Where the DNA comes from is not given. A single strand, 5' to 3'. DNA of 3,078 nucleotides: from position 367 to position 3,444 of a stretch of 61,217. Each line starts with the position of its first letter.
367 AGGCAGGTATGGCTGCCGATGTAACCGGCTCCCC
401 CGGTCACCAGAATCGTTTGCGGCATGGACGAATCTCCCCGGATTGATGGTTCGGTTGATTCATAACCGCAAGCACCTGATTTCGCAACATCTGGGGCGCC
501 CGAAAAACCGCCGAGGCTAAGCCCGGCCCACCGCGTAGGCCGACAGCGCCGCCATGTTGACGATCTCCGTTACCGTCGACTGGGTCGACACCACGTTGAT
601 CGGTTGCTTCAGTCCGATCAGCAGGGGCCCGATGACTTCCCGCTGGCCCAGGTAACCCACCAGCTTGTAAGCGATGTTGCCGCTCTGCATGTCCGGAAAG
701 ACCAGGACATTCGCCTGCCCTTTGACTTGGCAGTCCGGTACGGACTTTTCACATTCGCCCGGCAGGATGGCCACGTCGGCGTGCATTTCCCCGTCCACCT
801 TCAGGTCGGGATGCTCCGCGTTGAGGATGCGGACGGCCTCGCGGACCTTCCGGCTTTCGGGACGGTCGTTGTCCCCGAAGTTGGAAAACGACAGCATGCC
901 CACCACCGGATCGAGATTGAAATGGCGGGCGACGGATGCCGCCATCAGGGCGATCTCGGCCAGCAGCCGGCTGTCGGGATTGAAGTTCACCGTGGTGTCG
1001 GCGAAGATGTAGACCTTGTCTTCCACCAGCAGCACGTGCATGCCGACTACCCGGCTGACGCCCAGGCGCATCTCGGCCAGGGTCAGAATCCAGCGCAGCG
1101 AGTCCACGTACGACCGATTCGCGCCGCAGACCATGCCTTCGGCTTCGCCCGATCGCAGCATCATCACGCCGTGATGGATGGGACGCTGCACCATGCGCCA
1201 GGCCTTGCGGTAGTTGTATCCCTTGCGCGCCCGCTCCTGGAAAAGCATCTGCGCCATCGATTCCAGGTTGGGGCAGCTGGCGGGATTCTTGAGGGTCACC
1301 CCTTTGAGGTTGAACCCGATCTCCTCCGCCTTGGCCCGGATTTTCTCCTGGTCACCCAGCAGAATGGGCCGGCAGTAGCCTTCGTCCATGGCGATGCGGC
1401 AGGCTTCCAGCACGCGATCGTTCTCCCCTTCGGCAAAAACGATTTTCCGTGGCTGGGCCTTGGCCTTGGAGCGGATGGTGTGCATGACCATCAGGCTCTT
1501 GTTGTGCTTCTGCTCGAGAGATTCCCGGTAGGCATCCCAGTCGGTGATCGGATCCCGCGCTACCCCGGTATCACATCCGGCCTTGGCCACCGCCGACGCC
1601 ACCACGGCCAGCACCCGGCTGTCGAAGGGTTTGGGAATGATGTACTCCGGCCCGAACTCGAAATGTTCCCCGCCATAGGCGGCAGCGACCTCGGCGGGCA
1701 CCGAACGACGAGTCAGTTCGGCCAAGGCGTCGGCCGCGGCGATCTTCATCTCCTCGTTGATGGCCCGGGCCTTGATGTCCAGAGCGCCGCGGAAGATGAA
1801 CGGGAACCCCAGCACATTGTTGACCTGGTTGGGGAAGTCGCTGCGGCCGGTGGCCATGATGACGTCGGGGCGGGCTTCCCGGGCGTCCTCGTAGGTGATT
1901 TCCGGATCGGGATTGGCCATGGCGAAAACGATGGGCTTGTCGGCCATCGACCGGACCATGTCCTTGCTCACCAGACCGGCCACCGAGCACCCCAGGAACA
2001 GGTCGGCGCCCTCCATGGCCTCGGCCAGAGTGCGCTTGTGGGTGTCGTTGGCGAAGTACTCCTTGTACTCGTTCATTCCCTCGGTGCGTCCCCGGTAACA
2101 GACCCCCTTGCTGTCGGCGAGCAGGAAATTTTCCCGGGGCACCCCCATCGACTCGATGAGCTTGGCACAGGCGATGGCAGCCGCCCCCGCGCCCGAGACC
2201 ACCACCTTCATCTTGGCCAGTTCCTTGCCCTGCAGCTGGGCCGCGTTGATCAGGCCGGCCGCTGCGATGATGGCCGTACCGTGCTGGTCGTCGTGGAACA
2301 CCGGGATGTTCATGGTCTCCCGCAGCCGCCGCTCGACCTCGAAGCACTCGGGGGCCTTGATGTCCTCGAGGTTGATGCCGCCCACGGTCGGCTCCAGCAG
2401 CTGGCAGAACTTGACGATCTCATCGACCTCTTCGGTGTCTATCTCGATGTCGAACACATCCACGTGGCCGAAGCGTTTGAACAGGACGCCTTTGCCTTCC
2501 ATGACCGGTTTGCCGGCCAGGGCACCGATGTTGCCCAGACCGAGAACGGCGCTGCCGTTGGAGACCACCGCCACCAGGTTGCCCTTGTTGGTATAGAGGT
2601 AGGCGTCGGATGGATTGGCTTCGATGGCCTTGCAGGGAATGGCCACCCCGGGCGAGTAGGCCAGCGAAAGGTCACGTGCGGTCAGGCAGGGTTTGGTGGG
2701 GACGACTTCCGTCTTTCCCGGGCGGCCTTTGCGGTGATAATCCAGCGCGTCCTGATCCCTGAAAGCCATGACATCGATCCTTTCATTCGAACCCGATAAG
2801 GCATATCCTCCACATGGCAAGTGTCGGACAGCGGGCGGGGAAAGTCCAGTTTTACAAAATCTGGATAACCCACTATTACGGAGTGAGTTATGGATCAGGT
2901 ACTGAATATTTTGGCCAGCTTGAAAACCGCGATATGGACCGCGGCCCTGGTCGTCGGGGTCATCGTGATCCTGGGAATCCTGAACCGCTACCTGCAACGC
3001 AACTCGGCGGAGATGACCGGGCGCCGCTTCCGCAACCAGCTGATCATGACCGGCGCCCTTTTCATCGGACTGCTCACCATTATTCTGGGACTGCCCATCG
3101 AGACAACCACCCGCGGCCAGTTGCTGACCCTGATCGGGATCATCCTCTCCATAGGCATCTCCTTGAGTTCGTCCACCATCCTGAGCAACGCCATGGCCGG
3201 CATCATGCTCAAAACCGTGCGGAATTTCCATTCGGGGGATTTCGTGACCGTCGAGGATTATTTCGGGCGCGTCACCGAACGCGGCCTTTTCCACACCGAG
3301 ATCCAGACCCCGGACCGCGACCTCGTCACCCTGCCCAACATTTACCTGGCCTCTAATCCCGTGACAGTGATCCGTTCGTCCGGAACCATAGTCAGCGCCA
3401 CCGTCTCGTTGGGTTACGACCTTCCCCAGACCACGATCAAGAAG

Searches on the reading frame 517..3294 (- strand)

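Call 40: search_protein_families(library=pfam, proteins=[window:517-3294:-], max_evalue=0.01)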
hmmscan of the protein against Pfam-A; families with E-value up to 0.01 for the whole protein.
window:517-3294:- (925 aa): 3 families
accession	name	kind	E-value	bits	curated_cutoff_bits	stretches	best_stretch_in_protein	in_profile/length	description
PF01515.24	PTA_PTB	-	2.3e-95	320.1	24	1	602-919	1-319/319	Phosphate acetyl/butaryl transferase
PF00390.24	malic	-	2.1e-29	103.1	23.1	1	193-325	2-182/182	Malic enzyme, N-terminal domain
PF03949.21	Malic_M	-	1.4e-22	80.7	23.5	1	339-533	3-230/258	Malic enzyme, NAD binding domain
